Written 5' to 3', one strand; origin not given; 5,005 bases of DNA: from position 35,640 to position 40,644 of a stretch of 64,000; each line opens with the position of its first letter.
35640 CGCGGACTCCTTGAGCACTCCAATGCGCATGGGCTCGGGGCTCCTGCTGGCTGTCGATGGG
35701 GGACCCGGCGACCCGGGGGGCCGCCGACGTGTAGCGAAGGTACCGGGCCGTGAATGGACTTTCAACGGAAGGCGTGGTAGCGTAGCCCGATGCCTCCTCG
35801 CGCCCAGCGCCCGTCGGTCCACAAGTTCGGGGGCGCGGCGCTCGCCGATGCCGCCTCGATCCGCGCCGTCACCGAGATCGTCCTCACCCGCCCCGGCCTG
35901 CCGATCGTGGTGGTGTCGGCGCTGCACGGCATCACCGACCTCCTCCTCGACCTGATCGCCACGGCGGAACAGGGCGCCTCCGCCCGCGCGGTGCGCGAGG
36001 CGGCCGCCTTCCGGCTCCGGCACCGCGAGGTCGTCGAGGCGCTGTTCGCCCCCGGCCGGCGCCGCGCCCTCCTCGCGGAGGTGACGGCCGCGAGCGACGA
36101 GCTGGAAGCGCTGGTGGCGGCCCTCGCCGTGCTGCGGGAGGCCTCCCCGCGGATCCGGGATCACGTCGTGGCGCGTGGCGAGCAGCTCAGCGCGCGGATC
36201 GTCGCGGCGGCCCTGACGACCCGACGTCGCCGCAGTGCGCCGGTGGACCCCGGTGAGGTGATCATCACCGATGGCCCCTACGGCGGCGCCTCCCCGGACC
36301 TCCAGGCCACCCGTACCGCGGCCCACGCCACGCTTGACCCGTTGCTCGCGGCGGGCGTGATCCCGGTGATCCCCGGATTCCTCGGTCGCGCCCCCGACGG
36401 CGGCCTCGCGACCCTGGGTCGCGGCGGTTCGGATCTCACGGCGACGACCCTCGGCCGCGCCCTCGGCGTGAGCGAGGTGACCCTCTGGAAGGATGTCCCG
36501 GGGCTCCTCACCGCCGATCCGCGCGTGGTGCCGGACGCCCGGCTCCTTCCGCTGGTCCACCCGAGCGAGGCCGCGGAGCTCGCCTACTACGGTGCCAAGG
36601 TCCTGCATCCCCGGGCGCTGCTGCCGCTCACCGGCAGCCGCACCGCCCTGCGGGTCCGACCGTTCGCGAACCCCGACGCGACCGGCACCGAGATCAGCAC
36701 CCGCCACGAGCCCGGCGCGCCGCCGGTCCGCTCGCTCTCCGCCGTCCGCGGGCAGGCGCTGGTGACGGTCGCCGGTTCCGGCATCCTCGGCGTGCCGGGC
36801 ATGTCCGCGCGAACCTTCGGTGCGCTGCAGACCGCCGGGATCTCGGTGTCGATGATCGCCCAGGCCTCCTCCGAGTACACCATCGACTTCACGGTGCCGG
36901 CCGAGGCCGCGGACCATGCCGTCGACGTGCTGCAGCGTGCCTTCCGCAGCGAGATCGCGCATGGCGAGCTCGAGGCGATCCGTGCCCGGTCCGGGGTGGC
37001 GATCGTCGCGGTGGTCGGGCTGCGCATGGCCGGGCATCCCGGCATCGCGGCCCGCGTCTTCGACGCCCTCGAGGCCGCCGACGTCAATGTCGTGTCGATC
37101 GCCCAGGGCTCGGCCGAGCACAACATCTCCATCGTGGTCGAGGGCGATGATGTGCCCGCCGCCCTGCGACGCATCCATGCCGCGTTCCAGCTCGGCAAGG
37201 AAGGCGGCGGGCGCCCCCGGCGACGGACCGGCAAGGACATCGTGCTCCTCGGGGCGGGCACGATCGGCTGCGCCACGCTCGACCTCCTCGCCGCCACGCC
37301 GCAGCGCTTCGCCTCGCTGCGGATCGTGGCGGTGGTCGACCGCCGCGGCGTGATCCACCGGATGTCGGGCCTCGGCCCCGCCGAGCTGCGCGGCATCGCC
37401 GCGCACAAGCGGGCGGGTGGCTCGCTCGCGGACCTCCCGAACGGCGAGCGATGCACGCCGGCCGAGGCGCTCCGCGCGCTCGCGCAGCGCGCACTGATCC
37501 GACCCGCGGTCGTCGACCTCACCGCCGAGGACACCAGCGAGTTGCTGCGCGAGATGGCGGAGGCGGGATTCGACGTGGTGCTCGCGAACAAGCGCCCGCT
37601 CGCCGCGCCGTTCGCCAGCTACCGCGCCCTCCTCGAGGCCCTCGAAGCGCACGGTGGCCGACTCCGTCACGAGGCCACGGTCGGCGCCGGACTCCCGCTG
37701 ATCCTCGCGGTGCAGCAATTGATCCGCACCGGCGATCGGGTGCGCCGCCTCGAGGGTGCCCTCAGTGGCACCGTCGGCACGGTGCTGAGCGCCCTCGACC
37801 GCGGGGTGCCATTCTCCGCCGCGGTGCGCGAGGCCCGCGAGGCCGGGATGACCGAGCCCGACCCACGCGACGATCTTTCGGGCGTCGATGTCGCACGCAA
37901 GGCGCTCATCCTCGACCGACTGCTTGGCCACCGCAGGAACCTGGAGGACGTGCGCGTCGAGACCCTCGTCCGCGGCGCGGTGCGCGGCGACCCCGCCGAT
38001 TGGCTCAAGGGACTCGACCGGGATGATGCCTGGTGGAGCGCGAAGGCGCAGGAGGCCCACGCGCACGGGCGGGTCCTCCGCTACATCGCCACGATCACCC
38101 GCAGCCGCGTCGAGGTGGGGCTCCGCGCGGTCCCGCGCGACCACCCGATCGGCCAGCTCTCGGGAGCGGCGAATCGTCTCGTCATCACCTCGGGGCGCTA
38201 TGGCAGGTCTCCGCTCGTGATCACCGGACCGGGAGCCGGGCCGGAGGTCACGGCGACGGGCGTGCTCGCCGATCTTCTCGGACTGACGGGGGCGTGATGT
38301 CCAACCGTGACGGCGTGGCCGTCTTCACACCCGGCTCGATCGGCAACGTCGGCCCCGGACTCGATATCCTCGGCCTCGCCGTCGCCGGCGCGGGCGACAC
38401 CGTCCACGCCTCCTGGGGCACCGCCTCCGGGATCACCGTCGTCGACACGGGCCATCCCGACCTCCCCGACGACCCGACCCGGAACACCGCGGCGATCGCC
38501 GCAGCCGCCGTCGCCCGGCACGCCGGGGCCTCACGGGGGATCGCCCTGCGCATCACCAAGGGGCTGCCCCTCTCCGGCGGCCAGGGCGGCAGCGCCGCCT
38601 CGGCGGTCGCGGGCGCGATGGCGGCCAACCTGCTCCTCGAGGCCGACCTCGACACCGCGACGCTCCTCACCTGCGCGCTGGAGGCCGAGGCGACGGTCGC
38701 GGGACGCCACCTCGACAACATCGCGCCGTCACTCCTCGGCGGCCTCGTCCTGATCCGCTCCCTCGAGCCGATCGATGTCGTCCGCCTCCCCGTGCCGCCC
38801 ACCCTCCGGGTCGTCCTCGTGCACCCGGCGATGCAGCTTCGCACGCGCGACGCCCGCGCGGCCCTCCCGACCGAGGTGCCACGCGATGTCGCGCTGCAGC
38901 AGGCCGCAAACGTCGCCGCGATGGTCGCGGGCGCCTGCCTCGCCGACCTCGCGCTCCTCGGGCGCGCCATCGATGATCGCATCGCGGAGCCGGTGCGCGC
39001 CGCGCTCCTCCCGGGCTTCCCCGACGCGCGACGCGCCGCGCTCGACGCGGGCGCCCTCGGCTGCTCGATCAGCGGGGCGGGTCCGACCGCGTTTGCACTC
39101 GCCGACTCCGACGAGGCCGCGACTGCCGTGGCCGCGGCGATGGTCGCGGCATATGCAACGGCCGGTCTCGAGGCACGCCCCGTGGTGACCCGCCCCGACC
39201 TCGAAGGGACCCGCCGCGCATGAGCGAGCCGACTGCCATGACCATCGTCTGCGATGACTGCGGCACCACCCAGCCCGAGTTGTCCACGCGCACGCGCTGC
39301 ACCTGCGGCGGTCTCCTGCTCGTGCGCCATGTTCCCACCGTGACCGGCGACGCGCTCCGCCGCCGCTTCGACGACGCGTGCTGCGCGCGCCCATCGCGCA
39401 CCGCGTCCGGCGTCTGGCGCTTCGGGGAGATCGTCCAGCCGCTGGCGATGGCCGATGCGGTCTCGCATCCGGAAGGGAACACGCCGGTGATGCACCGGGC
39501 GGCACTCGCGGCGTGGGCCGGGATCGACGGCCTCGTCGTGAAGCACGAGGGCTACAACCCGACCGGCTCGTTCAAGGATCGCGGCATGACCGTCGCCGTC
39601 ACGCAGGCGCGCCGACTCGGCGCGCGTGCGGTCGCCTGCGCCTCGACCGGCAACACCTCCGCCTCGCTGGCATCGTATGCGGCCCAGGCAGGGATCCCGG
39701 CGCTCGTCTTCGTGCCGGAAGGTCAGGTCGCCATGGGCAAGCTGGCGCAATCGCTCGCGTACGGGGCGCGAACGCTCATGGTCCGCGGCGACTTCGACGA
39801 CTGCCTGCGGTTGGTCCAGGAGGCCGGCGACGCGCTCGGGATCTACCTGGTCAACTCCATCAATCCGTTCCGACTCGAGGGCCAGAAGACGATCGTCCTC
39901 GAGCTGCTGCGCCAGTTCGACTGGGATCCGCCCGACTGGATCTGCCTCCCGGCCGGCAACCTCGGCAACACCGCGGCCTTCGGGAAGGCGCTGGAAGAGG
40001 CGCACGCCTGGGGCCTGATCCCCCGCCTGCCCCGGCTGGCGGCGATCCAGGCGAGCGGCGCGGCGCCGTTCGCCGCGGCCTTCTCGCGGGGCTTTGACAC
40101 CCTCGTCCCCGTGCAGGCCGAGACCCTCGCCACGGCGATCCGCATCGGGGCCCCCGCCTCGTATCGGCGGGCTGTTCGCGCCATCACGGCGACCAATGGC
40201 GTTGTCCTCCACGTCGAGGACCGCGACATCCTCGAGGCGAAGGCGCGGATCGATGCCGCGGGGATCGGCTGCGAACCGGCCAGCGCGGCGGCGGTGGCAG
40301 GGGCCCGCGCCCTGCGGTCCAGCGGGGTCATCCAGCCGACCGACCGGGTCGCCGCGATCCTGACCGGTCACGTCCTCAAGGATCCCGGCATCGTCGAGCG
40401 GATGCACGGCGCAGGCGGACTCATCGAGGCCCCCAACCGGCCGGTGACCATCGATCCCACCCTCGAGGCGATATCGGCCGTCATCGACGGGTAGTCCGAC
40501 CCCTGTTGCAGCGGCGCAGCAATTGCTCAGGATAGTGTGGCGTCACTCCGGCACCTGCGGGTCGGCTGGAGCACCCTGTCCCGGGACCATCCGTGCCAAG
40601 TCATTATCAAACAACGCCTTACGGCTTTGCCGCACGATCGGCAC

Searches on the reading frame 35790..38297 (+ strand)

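Call 31: search_protein_families(library=pfam, proteins=[window:35790-38297:+], max_evalue=0.001)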
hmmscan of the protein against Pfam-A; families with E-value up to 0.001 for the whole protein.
window:35790-38297:+ (835 aa): 6 families
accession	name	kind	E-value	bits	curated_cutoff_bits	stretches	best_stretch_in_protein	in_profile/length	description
PF00742.24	Homoserine_dh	-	3.3e-44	151.2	22.9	1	636-830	1-173/173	Homoserine dehydrogenase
PF22468.2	ACT_9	-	8.2e-40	134.8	27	2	406-466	1-61/61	ACT domain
PF00696.33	AA_kinase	-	4.2e-39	135.1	24.9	1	10-289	4-232/234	Amino acid kinase family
PF13840.12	ACT_7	-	6.4e-16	58.4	27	2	400-463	3-64/65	ACT domain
PF01842.31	ACT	-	1e-15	57.6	27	2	408-465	2-64/66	ACT domain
PF03447.22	NAD_binding_3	-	1.1e-08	36.2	24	1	488-628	1-116/116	Homoserine dehydrogenase, NAD binding domain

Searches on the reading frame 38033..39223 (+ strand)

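Call 57: search_protein_families(library=pfam, proteins=[window:38033-39223:+], max_evalue=0.0001)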
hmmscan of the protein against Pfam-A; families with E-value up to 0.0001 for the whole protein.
window:38033-39223:+ (396 aa): 2 families
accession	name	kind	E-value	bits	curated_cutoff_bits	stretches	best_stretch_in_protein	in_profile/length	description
PF00288.32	GHMP_kinases_N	-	7.3e-13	49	22.3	1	153-237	3-87/87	GHMP kinases N terminal domain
PF08544.19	GHMP_kinases_C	-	7.4e-12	45.9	21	1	301-374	5-83/85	GHMP kinases C terminal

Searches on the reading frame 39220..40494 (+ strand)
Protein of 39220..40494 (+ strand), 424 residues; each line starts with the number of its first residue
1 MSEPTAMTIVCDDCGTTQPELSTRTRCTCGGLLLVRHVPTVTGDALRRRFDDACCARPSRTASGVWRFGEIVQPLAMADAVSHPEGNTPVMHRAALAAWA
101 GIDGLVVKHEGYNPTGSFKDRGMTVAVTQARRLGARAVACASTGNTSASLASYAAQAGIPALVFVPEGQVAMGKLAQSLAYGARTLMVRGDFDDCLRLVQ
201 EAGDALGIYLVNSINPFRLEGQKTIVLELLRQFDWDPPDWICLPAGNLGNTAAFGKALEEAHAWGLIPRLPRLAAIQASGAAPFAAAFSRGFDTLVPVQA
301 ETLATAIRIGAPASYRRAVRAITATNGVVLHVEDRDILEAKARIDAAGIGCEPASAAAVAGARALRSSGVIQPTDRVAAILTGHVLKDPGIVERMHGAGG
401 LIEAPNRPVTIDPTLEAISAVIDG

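Call 18: search_protein_families(library=ncbifam, proteins=[window:39220-40494:+], max_evalue=0.01)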
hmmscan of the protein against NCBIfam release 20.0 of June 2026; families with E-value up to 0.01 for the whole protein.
window:39220-40494:+ (424 aa): 35 families (the best 25 are shown)
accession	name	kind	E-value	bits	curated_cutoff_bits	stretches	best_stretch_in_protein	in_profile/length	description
TIGR00260.1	thrC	equivalog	1.3e-74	251.4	167.1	1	71-389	6-339/340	threonine synthase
NF006050.0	PRK08197.1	equivalog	6.2e-72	242.6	303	1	6-394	6-390/406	threonine synthase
NF004170.0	PRK05638.1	equivalog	2.3e-52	178.1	421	1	9-388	2-358/442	threonine synthase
NF004996.0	PRK06381.1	equivalog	3.3e-36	124.9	266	1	84-384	12-317/319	threonine synthase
NF005035.0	PRK06450.1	equivalog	3.3e-35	121.5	301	1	9-387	4-336/338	threonine synthase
NF006205.0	PRK08329.1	equivalog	1.1e-34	120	358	1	105-387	74-345/347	threonine synthase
NF006094.0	PRK08246.1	subfamily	4.1e-19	69.1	331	1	87-383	23-301/310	serine/threonine dehydratase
NF004771.0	PRK06110.1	equivalog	5.5e-18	65.1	317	1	86-383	20-304/323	threonine dehydratase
TIGR03844.1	cysteate_syn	equivalog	3.7e-16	58.9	324.9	1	60-383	39-377/398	cysteate synthase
NF006390.0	PRK08639.1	equivalog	7.9e-15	54.7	421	1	87-367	25-299/418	threonine ammonia-lyase IlvA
TIGR01127.1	ilvA_1Cterm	equivalog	2e-14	53.4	378.75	1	105-383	17-283/380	threonine ammonia-lyase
NF005600.0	PRK07334.1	equivalog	4.3e-14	51.9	496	1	86-361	27-290/408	threonine ammonia-lyase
NF045641.2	BHydaspDhtseBhcB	equivalog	1.1e-13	51.1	550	1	87-383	20-302/312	beta-hydroxyaspartate dehydratase BhcB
NF005292.0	PRK06815.1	equivalog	1.1e-13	50.9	371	1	87-234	21-168/320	threonine/serine dehydratase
NF005680.0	PRK07476.1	equivalog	3.1e-13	49.4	413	1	86-383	22-308/326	hydroxyectoine utilization dehydratase EutB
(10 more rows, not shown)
